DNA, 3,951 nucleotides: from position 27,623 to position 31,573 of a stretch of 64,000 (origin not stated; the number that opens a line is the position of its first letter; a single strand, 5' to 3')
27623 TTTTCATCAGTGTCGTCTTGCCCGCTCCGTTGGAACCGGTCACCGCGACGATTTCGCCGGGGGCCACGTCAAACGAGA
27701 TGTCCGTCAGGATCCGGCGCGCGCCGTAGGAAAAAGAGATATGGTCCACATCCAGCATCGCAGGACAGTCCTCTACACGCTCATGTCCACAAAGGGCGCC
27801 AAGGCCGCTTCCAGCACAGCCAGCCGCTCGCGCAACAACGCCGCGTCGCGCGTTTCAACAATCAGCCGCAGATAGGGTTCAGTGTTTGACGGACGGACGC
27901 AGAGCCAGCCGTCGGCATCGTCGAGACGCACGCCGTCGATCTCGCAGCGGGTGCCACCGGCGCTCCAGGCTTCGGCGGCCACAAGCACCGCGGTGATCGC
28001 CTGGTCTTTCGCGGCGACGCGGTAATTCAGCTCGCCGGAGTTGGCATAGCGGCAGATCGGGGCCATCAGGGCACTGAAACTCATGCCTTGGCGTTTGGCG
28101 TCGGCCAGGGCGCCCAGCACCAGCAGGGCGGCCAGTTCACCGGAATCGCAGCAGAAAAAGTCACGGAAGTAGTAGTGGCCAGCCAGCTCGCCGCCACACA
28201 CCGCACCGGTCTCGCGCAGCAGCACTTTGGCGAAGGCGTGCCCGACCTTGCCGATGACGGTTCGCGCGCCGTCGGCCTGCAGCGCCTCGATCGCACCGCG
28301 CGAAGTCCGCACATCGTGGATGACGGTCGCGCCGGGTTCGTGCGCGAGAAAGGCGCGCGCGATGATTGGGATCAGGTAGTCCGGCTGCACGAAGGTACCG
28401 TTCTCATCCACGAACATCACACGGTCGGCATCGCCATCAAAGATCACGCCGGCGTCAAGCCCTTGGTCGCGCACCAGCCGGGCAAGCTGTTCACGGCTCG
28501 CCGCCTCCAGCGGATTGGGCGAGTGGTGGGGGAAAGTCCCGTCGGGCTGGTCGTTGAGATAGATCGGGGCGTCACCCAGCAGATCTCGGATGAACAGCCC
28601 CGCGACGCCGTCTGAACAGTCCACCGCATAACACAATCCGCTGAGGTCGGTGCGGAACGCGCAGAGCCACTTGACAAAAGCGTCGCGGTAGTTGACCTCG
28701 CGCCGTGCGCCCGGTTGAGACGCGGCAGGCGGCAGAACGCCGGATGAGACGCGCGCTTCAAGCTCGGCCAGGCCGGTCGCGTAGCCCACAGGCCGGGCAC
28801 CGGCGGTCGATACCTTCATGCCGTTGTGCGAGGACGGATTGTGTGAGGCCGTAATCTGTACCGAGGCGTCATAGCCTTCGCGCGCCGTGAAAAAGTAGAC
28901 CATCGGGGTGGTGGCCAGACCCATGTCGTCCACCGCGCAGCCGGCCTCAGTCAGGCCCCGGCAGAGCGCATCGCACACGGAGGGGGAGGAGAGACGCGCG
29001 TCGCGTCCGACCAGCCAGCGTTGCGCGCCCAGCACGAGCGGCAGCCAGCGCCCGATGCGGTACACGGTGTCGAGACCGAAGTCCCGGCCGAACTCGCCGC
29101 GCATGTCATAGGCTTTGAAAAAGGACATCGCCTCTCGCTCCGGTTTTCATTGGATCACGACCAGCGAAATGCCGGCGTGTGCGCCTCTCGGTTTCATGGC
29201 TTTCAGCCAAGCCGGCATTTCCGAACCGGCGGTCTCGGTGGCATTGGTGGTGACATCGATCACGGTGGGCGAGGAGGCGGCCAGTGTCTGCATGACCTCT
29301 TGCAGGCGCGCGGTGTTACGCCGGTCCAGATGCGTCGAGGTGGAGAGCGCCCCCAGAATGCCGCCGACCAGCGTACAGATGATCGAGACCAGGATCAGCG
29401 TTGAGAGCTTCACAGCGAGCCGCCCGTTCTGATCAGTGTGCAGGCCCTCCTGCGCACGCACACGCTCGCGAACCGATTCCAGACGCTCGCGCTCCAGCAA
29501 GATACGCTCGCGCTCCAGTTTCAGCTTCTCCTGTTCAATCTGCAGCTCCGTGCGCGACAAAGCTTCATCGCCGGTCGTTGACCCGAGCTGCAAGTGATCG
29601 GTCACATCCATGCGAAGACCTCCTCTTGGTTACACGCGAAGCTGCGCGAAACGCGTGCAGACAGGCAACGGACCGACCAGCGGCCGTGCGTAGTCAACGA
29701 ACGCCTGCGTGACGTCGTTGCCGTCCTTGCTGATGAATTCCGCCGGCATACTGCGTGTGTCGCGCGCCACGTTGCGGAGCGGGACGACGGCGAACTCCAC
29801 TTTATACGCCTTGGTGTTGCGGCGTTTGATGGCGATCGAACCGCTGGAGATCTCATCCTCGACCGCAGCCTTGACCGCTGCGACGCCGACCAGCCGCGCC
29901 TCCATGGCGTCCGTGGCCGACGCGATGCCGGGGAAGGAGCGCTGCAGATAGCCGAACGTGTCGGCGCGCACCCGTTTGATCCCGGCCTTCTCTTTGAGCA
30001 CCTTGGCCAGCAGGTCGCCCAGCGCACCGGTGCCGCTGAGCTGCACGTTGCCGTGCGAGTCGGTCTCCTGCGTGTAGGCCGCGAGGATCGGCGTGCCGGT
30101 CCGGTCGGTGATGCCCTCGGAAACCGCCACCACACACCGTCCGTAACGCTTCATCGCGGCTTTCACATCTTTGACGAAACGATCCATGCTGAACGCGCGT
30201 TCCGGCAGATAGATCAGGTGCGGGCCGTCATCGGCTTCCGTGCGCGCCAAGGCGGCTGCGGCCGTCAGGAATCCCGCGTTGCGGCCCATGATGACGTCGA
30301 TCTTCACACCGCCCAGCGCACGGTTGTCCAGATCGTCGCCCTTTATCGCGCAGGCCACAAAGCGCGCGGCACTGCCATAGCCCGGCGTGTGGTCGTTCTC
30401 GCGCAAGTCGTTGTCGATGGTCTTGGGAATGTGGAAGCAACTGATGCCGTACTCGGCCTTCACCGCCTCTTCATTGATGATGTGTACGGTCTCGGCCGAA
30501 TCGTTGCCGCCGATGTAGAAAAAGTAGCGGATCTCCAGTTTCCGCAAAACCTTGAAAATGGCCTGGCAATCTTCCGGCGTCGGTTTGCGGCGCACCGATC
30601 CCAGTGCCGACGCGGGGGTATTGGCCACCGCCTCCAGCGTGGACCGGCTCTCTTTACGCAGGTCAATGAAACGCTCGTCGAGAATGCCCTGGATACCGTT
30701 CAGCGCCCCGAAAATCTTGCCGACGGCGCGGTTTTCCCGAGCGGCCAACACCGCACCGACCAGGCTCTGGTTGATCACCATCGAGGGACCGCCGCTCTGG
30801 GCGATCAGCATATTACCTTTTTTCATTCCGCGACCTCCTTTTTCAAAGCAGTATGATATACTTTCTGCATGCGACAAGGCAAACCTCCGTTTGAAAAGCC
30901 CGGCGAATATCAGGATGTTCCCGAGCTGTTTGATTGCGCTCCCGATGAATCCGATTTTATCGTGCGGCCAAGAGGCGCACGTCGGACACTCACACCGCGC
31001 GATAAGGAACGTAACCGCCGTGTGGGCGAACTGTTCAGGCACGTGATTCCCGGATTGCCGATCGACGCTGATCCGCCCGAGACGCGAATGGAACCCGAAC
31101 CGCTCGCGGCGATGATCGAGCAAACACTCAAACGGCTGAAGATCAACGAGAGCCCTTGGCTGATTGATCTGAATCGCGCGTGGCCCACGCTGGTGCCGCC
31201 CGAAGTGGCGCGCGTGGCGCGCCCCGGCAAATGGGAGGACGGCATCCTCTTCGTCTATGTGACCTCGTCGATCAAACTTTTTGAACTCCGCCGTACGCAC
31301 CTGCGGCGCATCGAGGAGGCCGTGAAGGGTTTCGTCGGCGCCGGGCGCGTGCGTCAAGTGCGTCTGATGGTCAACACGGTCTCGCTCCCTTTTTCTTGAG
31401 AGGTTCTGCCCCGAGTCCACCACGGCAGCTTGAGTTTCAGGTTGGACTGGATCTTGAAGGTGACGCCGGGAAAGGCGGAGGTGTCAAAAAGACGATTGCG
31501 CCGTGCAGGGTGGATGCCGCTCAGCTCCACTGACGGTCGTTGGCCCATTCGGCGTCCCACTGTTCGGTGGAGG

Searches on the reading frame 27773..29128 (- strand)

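Call 12: search_protein_families(library=pfam, proteins=[window:27773-29128:-], max_evalue=0.0001)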
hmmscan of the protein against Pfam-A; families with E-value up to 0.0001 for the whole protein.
window:27773-29128:- (451 aa): 4 families
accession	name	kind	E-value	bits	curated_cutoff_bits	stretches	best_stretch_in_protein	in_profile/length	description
PF02878.22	PGM_PMM_I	-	1.4e-26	93.3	22.5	1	4-117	4-122/138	Phosphoglucomutase/phosphomannomutase, alpha/beta/alpha domain I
PF02880.22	PGM_PMM_III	-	2.2e-19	70.1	20.7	1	249-355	2-108/115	Phosphoglucomutase/phosphomannomutase, alpha/beta/alpha domain III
PF02879.22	PGM_PMM_II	-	1.7e-18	67.5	29.3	1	147-244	3-103/103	Phosphoglucomutase/phosphomannomutase, alpha/beta/alpha domain II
PF00408.26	PGM_PMM_IV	-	2e-11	44.2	23.1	1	366-434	1-60/68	Phosphoglucomutase/phosphomannomutase, C-terminal domain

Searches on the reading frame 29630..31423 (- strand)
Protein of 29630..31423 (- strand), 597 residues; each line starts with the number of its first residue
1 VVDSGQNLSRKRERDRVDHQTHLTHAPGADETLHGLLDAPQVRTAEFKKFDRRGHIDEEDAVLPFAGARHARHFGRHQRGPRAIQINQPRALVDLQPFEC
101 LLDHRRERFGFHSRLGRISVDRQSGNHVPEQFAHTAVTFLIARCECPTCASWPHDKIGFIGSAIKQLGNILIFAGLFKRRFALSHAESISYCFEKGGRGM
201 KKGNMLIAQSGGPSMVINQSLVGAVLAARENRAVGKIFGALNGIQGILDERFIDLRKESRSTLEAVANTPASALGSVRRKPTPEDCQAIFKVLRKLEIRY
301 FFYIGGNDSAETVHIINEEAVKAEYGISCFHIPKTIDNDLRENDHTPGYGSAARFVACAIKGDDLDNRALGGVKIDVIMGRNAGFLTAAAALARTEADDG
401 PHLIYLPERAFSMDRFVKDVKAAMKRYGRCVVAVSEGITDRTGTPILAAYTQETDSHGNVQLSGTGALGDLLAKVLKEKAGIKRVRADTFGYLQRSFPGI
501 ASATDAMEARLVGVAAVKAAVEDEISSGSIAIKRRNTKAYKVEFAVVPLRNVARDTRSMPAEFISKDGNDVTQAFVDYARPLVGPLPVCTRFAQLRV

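Call 12: search_protein_families(library=pfam, proteins=[window:29630-31423:-], max_evalue=0.0001)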
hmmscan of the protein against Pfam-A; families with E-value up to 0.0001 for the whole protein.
window:29630-31423:- (597 aa): 1 family
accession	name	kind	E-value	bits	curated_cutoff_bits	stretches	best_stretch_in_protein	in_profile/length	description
PF00365.25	PFK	-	5.2e-50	170.8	30.9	1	205-519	2-276/277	Phosphofructokinase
